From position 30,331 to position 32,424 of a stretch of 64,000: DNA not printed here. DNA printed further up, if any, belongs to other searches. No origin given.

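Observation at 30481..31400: Caspase-like catalytic dyad FHYNMHG ... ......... in a 597-aa protein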

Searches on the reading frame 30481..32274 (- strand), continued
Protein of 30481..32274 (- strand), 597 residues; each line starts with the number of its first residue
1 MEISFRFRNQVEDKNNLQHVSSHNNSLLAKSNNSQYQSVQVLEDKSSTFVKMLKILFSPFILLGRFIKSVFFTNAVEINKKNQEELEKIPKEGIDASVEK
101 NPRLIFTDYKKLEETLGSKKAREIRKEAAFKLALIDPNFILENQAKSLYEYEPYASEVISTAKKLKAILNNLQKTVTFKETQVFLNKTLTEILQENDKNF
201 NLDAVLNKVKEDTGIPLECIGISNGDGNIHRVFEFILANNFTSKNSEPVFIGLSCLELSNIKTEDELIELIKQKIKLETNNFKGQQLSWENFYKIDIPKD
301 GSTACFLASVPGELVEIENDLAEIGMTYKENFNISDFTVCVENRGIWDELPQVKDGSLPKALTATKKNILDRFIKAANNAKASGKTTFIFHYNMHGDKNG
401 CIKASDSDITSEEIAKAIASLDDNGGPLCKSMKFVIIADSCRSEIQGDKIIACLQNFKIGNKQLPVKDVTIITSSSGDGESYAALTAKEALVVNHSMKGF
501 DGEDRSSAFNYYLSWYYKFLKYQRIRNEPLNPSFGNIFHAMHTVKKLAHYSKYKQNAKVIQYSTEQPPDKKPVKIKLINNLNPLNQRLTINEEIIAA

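Call 38: search_solved_structures(query=A1, max_evalue=10, show_alignments=3)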
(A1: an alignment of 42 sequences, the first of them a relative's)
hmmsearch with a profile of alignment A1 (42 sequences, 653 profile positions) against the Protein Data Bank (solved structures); distinct sequences matched with E-value up to 10: 16.
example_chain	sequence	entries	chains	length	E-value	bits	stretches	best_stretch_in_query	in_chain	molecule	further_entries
23wo_A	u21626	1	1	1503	0.00037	22.8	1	40-263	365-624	DP221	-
23wn_A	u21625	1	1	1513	0.0016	20.6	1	78-268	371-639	DP622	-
23wm_A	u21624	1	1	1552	0.016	17.4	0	40-248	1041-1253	PP507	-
8eox_D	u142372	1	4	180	0.027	16.6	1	143-280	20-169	C4HR1_4r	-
8ga9_A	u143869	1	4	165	0.13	14.4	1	143-274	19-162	C4HR1_4r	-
4hb1_A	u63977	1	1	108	0.16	14.1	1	141-247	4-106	DHP1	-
2frh_A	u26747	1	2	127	0.36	12.9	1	171-271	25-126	Staphylococcal accessory regulator A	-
2fnp_A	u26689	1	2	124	0.37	12.9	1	171-271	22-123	Staphylococcal accessory regulator A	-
2gk4_A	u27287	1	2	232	0.39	12.8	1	180-339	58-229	conserved hypothetical protein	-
8e55_A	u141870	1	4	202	0.43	12.6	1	105-248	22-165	SG135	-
9ilk_A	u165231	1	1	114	0.69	12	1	176-271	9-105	Transcriptional regulator SarA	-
9ill_A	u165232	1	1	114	0.94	11.5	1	176-271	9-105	Transcriptional regulator SarA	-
3aia_A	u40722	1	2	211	0.97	11.5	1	297-354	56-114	UPF0217 protein MJ1640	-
3ai9_X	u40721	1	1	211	0.98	11.5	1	297-354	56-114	UPF0217 protein MJ1640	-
7bqr_A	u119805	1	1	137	3.3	9.7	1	60-184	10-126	Mussoc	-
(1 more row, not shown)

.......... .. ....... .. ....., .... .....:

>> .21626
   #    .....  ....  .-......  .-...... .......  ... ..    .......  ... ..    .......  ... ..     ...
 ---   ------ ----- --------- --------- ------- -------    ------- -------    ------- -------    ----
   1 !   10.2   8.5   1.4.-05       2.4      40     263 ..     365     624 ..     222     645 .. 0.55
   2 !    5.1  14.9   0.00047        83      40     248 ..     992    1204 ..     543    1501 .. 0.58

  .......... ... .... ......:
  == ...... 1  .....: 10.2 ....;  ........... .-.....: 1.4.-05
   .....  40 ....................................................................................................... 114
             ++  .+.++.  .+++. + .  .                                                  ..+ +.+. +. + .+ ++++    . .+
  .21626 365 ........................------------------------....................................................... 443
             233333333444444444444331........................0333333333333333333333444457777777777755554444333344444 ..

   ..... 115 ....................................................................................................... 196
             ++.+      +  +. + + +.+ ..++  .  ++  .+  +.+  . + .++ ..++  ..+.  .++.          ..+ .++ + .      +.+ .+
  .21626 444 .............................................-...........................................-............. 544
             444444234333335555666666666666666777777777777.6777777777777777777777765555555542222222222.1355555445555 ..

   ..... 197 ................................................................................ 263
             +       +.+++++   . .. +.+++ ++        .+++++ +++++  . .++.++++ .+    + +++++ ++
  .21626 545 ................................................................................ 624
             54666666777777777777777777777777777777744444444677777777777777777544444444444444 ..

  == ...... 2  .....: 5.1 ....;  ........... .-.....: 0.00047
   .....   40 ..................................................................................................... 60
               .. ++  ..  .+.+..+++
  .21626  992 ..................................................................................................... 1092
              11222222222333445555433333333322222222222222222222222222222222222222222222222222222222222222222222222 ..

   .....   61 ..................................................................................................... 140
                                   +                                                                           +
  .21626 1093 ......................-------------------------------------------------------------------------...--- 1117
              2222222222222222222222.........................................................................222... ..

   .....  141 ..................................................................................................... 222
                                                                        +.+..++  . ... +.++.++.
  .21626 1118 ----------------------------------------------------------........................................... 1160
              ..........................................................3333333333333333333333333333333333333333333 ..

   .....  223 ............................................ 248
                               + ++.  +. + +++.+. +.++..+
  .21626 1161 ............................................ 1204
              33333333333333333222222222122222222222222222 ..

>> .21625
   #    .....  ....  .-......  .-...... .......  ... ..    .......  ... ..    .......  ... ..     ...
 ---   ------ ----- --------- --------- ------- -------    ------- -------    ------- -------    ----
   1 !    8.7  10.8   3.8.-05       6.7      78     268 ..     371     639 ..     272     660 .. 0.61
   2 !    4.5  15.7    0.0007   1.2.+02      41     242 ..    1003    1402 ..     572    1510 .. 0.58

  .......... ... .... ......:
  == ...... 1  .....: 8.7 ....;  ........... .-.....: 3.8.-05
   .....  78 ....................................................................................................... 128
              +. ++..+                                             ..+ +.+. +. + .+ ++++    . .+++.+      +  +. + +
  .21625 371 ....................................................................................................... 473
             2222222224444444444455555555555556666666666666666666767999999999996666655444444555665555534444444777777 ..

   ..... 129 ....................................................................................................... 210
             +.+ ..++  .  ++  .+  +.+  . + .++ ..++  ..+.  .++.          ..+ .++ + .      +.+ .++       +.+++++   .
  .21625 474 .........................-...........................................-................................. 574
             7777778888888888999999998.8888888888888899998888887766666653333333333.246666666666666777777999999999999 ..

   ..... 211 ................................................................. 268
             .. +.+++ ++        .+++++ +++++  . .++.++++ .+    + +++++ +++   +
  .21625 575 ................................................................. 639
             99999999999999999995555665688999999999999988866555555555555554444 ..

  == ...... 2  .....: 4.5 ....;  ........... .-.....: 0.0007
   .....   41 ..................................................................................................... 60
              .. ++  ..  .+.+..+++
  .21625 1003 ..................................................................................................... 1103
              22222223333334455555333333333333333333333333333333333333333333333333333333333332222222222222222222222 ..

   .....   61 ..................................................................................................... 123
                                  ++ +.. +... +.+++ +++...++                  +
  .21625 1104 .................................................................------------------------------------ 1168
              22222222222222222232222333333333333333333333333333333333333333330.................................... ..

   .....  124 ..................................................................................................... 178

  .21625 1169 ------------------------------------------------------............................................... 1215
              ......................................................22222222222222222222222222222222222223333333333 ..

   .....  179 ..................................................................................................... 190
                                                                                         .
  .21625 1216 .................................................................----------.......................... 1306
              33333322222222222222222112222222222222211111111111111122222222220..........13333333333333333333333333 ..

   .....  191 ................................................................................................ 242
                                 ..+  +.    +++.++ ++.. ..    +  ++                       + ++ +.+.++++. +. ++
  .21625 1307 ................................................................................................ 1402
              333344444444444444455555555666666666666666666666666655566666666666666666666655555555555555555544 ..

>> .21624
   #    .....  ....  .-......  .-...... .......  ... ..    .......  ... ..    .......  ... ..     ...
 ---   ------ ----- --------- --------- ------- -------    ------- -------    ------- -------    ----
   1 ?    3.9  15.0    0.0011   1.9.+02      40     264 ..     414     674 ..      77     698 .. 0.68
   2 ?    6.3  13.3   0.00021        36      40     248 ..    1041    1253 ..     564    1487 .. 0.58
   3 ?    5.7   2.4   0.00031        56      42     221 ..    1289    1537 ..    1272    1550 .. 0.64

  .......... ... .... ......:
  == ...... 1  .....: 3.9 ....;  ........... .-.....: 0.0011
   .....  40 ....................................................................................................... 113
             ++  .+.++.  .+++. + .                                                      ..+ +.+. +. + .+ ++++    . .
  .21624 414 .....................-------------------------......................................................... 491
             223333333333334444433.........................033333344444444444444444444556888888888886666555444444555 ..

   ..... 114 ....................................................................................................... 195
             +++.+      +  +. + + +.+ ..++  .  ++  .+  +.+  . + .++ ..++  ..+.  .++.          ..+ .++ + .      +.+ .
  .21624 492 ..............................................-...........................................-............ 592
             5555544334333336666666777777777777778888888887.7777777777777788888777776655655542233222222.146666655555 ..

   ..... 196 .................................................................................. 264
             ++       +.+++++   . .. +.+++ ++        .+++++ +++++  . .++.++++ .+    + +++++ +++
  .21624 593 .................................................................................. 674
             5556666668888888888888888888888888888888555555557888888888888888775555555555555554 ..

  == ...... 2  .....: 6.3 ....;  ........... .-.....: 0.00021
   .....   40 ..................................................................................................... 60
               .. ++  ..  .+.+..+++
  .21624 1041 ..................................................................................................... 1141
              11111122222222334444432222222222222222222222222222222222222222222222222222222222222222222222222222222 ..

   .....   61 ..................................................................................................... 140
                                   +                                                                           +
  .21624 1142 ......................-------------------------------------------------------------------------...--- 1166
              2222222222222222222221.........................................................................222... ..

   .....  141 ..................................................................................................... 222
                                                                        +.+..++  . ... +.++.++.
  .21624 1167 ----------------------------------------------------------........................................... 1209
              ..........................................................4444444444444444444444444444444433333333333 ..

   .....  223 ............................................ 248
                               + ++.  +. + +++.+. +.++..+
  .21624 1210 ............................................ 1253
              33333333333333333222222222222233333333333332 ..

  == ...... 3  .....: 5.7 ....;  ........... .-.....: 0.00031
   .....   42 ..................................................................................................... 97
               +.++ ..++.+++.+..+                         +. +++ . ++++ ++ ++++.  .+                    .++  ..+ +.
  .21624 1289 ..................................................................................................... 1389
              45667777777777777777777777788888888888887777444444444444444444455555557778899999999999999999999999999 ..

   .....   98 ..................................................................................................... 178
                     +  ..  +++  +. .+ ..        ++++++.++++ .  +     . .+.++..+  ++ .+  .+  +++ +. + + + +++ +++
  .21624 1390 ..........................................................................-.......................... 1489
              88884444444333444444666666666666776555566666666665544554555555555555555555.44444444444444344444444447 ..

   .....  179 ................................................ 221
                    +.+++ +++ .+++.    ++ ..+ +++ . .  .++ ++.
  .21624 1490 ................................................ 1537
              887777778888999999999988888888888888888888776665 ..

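Call 46: predict_structure(alignment_id=A1)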
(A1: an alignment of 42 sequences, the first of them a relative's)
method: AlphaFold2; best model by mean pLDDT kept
length: 597 residues; sequences in the alignment: 42
mean_pLDDT: 81.8   pTM: 0.81
mean pLDDT of the five models: 81.8, 81.1, 80.9, 80.3, 80.1
residues with pLDDT >= 90: 371; 70-90: 92; 50-70: 34; < 50: 100
segments of 3 or more residues with pLDDT < 50: 1-46, 48-81, 578-597
pLDDT, mean of each block of 10 residues (from residue 1): 32 32 31 28 39 38 44 46 63 85 90 89 93 93 75 92 96 95 97 94 97 97 82 94 91 95 97 96 81 81 98 91 97 98 97 98 98 98 98 95 98 98 95 97 95 94 94 85 85 88 86 96 89 88 91 87 73 52 39 36
secondary structure, 60 per line:
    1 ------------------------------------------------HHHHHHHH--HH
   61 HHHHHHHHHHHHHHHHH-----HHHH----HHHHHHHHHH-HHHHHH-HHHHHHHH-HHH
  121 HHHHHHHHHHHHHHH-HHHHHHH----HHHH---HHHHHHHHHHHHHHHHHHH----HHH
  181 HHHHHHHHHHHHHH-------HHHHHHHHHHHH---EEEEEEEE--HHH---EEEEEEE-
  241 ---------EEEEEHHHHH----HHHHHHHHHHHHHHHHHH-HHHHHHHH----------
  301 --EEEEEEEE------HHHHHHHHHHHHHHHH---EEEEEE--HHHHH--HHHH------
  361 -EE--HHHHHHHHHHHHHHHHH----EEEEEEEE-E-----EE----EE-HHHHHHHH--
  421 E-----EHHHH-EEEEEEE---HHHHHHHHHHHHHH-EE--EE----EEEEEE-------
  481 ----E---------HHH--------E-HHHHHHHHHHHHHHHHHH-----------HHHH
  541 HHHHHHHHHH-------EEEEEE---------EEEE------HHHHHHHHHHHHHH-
elements in order: H49-56 H59-77 H83-86 H91-100 H102-107 H109-116 H118-135 H137-143 H148-151 H155-173 H178-194 H202-213 E217-224 E233-239 E250-254 H255-259 H264-281 H283-290 E303-310 H317-332 E336-341 H344-348 H351-354 H366-382 E387-394 H411-418 H428-431 E433-439 H443-456 E468-473 H508-525 H537-550 E558-563 E573-576 H583-596
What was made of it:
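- On Clan CD cysteine peptidases: AF2 model pLDDT 81.8 (call 46).
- A confident AF2 model was obtained with a 42-sequence alignment (pLDDT 81.8, pTM 0.81; aa 90-575 mostly >85) (call 46). DSSP puts His395 right after strand 387-394 and Cys441 after strand 433-439 (call 46).
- Tried and rejected: It was replaced by the alignment-based model (call 46).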

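Call 51: find_related_loci(query=P0011, collection=metagenome_contigs, flank=10000)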
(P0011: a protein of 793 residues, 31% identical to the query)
Query P0011 (793 aa) in metagenome_contigs; peptide patterns used: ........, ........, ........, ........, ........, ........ (x = any residue, [..] = any of these).
75 stretches matched a pattern; 3 encode a relative of the query (tblastn E <= 1e-3); 2 distinct loci.
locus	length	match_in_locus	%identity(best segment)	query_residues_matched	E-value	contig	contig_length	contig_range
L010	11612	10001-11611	100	1-537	0e+0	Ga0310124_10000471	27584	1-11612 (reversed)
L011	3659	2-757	100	542-793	2e-173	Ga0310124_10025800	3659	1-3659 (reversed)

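Call 61: search_protein_families(library=pfam, proteins=[L010:8119-9570:+, L010:6244-7332:+, L010:5448-6050:+, L010:4411-5370:+, L010:3270-4301:+, L010:2048-3229:+, L010:53-874:-, L010:871-1602:-, L011:1415-1984:-], max_evalue=0.001)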
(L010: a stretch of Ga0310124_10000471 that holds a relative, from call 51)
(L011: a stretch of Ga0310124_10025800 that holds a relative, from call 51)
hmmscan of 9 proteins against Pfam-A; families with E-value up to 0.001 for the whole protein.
L010:8119-9570:+ (483 aa): 26 families (the best 25 are shown)
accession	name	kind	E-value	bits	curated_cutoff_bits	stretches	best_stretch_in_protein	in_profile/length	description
PF00005.33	ABC_tran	-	1.2e-46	159.2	25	2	24-156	1-137/137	ABC transporter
PF13304.12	AAA_21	-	5.4e-21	76.4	27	2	396-469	224-303/304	AAA domain, putative AbiEii toxin, Type IV TA system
PF02463.25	SMC_N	-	2.7e-14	53.6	40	1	38-188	28-203/220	RecF/RecN/SMC N terminal domain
PF13555.12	AAA_29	-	3.7e-10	39.8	27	1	312-342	13-43/61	P-loop containing region of AAA domain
PF13476.12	AAA_23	-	3.1e-09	38.2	27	0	325-341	23-39/201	AAA domain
PF20720.3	nSTAND3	-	5.1e-09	36.4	27.2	0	311-342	7-38/155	Novel STAND NTPase 3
PF03193.22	RsgA_GTPase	-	4.5e-07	30.3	30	0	299-347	85-132/174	RsgA GTPase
PF13401.12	AAA_22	-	5.7e-07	30.4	27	0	324-381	8-42/130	AAA domain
PF13191.12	AAA_16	-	6.1e-06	27.3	32.6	0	322-351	25-55/167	AAA ATPase domain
PF01926.29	MMR_HSR1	-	3.4e-05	24.4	21.9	0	37-96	2-56/113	50S ribosome-binding GTPase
PF19263.5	DUF5906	-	4.9e-05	24.4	27.6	0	39-64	1-29/114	Family of unknown function (DUF5906)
PF12775.13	AAA_7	-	5.7e-05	23.2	25.8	0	310-351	22-63/181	P-loop containing dynein motor region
PF13604.12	AAA_30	-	7.4e-05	23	27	0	320-436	17-97/191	AAA domain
PF00004.35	AAA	-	0.00011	23.1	21.2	0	324-346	1-23/131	ATPase family associated with various cellular activities (AAA)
PF13521.12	AAA_28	-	0.00014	22.6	27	0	324-363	2-39/164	AAA domain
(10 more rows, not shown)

L010:6244-7332:+ (362 aa): 1 family
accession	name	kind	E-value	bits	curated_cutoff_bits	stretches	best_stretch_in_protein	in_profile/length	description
PF13200.12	DUF4015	-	8e-50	170.2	27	1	35-335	1-313/313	Putative glycosyl hydrolase domain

L010:5448-6050:+ (200 aa): 4 families
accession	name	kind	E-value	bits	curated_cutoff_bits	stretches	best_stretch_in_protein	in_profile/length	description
PF01174.25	SNO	-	8.6e-49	166.4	27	1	19-191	1-185/188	SNO glutamine amidotransferase family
PF03575.23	Peptidase_S51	-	1.2e-10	41.9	23.9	1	34-101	64-132/206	Peptidase family S51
PF07685.20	GATase_3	-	7.5e-10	39.2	27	1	38-101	25-91/196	CobB/CobQ-like glutamine amidotransferase domain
PF00117.34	GATase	-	3.7e-05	23.9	22.8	1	41-183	34-178/190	Glutamine amidotransferase class-I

L010:4411-5370:+ (319 aa): 4 families
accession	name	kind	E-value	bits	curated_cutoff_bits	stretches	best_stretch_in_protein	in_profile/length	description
PF01680.23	SOR_SNZ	-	1.5e-97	325.9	27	1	36-239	4-207/207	SOR/SNZ family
PF05690.20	ThiG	-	6.5e-07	29.4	23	1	222-283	166-225/247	Thiazole biosynthesis protein ThiG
PF03060.21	NMO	-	5.9e-05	23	28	1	220-293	182-254/331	Nitronate monooxygenase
PF01207.24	Dus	-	0.00031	20.4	20.4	0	226-275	176-225/311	Dihydrouridine synthase (Dus)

L010:3270-4301:+ (343 aa): 1 family
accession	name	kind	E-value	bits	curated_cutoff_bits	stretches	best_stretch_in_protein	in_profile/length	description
PF11104.14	PilM_2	-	5.3e-07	29.3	27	1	8-151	1-149/340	Type IV pilus assembly protein PilM;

L010:2048-3229:+ (393 aa): 3 families
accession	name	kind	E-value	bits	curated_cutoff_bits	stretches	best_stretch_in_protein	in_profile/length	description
PF00924.24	MS_channel_2nd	-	6.2e-20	71.5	20.2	1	222-289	1-68/68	Mechanosensitive ion channel, beta-domain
PF21082.3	MS_channel_3rd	-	3e-15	56.9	21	1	295-380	1-88/88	Mechanosensitive ion channel MscS, C-terminal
PF21088.3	MS_channel_1st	-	1.8e-09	37.8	23.1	1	182-221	3-42/42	Mechanosensitive ion channel, transmembrane helices 2/3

L010:53-874:- (273 aa): 1 family
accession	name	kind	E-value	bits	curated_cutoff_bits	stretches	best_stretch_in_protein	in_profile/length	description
PF00288.32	GHMP_kinases_N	-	1.3e-06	28.9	22.3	1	63-104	7-47/87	GHMP kinases N terminal domain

L010:871-1602:- (243 aa): 1 family
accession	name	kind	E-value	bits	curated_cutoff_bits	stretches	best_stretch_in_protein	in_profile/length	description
PF01255.24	Prenyltransf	-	9.3e-66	221.9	27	1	32-242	1-219/219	Putative undecaprenyl diphosphate synthase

L011:1415-1984:- (189 aa): 0 families
